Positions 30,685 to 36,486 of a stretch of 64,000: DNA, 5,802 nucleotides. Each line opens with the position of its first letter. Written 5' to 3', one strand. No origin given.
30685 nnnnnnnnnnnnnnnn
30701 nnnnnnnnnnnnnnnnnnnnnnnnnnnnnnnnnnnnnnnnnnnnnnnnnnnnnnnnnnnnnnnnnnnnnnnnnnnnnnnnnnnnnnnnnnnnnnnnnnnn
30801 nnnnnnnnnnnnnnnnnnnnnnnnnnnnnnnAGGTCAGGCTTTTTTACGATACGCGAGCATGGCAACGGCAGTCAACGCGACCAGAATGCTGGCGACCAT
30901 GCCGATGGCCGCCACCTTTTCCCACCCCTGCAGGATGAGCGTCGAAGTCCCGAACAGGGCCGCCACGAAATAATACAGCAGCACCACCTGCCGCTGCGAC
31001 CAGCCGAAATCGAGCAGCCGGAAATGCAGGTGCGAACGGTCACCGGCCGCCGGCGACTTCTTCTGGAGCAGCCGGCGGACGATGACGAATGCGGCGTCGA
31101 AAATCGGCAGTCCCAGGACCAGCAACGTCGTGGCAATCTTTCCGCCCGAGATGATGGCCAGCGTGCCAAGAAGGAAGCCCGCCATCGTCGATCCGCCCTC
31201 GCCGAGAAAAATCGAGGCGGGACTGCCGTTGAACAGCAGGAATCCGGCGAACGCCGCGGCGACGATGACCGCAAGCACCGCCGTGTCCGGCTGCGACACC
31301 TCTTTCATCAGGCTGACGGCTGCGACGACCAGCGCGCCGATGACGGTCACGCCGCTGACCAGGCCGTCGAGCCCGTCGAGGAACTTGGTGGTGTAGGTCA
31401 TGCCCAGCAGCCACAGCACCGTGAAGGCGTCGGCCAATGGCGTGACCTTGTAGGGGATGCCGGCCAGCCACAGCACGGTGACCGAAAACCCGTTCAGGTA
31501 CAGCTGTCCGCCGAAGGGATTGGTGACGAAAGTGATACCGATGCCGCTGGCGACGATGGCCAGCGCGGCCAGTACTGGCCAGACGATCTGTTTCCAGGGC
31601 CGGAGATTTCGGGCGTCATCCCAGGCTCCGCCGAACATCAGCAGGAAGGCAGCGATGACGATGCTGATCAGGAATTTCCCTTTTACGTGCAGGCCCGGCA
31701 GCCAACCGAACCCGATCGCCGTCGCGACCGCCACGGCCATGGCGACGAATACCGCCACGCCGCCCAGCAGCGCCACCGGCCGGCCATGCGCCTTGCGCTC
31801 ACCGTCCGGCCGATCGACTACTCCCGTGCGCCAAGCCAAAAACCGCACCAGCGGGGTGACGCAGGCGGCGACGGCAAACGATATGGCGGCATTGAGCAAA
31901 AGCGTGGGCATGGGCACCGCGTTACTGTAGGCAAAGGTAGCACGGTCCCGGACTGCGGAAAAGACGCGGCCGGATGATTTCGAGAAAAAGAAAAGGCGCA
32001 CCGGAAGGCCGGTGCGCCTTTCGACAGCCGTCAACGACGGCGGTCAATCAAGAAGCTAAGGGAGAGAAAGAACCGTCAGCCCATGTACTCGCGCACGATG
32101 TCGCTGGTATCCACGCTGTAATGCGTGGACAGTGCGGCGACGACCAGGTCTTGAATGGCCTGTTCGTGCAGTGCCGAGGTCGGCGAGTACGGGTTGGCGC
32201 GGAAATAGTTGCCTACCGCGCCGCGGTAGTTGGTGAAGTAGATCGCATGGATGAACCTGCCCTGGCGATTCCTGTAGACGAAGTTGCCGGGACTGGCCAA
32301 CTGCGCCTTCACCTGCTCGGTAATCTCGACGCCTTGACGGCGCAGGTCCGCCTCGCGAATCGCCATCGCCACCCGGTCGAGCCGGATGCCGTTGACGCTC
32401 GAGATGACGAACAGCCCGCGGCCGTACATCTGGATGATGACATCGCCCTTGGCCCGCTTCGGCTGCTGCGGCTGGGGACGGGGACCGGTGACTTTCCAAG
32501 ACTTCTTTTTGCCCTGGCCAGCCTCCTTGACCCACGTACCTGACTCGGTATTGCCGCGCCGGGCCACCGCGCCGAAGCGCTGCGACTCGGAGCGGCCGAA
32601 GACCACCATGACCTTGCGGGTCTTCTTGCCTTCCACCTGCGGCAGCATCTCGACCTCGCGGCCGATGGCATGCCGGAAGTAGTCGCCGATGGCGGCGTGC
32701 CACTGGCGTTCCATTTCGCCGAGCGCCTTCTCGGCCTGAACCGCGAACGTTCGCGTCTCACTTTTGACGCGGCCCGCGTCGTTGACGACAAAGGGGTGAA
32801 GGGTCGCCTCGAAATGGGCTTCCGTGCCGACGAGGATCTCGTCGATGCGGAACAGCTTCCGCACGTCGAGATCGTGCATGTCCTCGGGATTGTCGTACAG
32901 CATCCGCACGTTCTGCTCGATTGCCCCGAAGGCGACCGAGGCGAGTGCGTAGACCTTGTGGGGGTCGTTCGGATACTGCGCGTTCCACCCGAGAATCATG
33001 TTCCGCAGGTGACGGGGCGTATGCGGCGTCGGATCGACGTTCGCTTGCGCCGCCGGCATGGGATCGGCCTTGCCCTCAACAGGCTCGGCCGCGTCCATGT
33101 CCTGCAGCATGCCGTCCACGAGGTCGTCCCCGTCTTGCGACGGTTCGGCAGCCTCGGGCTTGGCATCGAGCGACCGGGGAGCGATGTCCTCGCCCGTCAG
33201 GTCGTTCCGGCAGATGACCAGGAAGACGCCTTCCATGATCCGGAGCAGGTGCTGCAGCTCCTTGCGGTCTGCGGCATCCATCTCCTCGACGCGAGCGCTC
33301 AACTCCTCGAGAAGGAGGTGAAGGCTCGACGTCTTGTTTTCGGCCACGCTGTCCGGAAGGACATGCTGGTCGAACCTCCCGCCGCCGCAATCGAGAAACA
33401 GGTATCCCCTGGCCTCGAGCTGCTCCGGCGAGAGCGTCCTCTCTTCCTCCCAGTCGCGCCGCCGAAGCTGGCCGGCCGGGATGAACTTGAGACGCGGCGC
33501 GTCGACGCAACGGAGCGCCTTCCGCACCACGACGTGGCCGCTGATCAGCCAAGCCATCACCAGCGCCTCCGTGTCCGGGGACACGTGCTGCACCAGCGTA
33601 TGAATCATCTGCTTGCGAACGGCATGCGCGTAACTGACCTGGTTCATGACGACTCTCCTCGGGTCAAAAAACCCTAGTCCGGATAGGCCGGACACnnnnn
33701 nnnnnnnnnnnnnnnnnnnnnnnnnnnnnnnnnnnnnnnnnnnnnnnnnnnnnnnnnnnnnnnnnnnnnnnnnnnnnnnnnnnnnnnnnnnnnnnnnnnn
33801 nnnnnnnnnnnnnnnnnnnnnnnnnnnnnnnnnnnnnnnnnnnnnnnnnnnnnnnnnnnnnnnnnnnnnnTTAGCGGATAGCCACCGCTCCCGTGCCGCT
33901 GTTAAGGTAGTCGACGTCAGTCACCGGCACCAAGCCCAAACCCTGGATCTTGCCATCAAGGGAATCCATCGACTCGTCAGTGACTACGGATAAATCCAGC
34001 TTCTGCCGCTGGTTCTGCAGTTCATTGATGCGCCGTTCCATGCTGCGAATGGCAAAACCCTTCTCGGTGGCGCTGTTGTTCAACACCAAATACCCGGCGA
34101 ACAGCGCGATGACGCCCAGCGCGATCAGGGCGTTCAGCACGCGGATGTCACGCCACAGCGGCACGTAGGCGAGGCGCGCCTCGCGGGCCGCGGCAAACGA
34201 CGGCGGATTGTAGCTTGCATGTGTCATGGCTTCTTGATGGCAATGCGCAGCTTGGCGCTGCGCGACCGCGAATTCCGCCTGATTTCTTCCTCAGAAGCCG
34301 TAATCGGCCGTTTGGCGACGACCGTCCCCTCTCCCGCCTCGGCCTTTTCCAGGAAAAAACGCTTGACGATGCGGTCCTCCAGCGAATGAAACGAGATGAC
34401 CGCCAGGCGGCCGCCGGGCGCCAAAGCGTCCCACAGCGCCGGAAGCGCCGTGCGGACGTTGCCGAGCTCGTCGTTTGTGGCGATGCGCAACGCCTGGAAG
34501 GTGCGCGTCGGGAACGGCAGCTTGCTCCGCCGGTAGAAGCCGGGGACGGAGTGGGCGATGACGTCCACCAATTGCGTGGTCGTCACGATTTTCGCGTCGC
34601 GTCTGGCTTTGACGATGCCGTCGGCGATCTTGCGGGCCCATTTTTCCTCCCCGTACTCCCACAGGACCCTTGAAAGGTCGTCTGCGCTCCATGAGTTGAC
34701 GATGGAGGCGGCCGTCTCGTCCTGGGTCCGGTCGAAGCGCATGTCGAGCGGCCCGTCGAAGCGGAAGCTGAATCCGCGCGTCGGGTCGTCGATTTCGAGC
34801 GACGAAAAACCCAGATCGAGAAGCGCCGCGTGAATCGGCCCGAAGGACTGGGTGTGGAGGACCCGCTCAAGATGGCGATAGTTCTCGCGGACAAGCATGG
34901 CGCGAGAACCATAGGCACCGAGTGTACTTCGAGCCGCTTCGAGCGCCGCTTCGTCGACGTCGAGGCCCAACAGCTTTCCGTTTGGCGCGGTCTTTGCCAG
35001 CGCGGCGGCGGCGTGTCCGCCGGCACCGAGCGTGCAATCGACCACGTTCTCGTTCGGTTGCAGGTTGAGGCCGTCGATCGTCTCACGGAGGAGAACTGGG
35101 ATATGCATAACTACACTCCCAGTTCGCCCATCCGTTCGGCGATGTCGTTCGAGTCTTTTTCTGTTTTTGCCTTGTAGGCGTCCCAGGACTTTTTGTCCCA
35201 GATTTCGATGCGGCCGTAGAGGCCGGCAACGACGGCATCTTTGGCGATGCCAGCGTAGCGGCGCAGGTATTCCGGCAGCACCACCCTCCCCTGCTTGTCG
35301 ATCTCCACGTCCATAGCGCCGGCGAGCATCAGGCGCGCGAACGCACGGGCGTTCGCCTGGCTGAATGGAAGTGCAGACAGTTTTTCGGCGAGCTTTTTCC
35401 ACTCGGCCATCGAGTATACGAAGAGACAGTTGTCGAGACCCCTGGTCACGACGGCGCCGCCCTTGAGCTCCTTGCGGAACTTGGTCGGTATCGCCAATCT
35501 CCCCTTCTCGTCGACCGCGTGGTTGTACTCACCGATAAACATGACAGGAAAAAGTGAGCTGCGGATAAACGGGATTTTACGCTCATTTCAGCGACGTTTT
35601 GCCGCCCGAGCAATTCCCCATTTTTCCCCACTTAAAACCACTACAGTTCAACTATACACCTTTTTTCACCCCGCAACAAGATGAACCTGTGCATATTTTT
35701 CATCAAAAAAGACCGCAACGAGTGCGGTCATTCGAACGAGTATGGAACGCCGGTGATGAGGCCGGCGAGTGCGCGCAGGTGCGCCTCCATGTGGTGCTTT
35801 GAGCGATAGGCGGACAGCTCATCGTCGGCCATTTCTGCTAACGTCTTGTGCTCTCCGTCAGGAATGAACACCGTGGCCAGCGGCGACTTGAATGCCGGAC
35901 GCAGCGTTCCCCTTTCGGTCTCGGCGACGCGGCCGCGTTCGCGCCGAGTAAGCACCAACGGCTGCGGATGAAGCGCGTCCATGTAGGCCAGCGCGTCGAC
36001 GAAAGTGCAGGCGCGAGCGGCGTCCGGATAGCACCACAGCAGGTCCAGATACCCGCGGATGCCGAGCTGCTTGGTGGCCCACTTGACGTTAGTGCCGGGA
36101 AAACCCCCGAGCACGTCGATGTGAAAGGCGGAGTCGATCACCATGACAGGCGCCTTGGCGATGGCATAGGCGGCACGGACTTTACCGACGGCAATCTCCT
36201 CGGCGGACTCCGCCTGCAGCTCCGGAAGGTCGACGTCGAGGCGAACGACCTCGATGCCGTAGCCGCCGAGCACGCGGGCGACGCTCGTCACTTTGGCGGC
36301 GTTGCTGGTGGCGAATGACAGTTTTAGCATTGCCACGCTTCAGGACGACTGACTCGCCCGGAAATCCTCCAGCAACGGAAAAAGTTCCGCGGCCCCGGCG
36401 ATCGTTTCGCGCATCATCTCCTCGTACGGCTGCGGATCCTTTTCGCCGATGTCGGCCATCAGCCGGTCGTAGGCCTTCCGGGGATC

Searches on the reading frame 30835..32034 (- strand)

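Call 52: search_protein_families(library=pfam, proteins=[window:30835-32034:-], max_evalue=0.001)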
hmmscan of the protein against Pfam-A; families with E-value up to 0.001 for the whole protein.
window:30835-32034:- (399 aa): 1 family
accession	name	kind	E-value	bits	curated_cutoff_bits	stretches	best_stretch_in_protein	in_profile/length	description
PF00953.26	Glycos_transf_4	-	2.9e-26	92.8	27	1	123-296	2-159/160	Glycosyl transferase family 4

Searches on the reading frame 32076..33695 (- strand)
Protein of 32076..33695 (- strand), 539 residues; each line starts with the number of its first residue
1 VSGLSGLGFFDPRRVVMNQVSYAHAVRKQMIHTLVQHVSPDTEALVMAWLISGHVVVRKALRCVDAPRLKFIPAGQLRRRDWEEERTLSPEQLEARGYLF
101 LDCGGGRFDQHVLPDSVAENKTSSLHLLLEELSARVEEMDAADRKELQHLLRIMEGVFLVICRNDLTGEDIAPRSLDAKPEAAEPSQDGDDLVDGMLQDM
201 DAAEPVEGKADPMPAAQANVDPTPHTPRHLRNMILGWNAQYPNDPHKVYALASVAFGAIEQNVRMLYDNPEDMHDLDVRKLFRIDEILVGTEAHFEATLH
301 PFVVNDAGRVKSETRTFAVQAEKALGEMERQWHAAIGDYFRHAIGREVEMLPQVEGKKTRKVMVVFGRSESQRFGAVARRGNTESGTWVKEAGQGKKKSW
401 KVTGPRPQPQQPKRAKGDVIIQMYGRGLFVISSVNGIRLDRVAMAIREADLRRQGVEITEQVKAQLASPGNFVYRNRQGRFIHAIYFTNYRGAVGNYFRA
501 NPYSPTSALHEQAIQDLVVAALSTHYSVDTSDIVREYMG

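Call 52: search_protein_families(library=pfam, proteins=[window:32076-33695:-], max_evalue=0.001)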
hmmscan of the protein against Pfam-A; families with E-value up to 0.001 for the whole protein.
window:32076-33695:- (539 aa): 0 families

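Call 55: search_protein_families(library=pfam, proteins=[window:32076-33695:-], max_evalue=1)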
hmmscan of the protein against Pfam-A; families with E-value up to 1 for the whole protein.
window:32076-33695:- (539 aa): 0 families

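Call 88: search_solved_structures(query=window:32076-33695:-, max_evalue=1)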
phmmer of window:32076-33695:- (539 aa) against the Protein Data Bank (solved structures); distinct sequences matched with E-value up to 1: 3.
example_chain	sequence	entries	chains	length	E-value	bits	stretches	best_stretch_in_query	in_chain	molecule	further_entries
1pxv_A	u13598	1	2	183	0.3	13.3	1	232-273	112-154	cysteine protease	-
1y4h_A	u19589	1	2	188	0.32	13.3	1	232-273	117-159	cysteine protease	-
1x9y_A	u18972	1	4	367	0.87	11.8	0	233-273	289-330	cysteine proteinase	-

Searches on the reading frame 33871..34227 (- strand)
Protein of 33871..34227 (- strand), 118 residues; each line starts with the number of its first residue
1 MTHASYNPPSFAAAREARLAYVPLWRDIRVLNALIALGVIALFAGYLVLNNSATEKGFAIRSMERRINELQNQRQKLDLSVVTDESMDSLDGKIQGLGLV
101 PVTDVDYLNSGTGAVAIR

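Call 55: search_protein_families(library=pfam, proteins=[window:33871-34227:-], max_evalue=1)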
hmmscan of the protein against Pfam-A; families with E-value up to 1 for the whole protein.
window:33871-34227:- (118 aa): 0 families

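Call 89: search_solved_structures(query=window:33871-34227:-, max_evalue=10)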
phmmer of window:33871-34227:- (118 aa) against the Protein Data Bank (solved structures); distinct sequences matched with E-value up to 10: 1.
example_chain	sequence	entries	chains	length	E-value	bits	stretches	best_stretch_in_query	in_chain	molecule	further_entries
5i8l_A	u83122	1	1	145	0.00046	23.8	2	51-93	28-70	Lysozyme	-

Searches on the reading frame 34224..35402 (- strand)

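Call 52: search_protein_families(library=pfam, proteins=[window:34224-35402:-], max_evalue=0.001)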
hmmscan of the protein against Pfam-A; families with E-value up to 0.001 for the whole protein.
window:34224-35402:- (392 aa): 3 families
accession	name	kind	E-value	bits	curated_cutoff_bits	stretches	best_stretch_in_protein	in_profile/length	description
PF01795.25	Methyltransf_5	-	3.1e-96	323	27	1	99-390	3-308/309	MraW methylase family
PF13649.12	Methyltransf_25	-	1.5e-05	26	27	1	120-192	1-70/97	Methyltransferase domain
PF08242.18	Methyltransf_12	-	9.5e-05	23.5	30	0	125-168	3-47/98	Methyltransferase domain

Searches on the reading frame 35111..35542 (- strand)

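Call 55: search_protein_families(library=pfam, proteins=[window:35111-35542:-], max_evalue=1)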
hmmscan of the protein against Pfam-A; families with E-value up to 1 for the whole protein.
window:35111-35542:- (143 aa): 2 families
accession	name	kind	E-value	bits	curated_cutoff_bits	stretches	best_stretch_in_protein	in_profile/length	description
PF02381.23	MraZ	-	2.4e-44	149.6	23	2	1-70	1-71/72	MraZ protein, putative antitoxin-like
PF09558.15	DUF2375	-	0.00092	19.6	27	0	9-25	29-45/69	Protein of unknown function (DUF2375)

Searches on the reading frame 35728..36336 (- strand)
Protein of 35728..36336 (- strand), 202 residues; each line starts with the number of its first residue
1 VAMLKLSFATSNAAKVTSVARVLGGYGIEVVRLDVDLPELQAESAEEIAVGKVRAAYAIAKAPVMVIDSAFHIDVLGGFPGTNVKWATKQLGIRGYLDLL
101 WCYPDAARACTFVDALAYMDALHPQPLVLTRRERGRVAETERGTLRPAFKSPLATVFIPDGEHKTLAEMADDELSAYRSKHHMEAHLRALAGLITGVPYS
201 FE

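Call 52: search_protein_families(library=pfam, proteins=[window:35728-36336:-], max_evalue=0.001)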
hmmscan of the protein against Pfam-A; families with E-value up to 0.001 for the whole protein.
window:35728-36336:- (202 aa): 1 family
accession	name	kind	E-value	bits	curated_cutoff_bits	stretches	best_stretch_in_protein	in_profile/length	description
PF01725.21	Ham1p_like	-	3.8e-22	79.5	22.5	1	7-176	2-172/186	Ham1 family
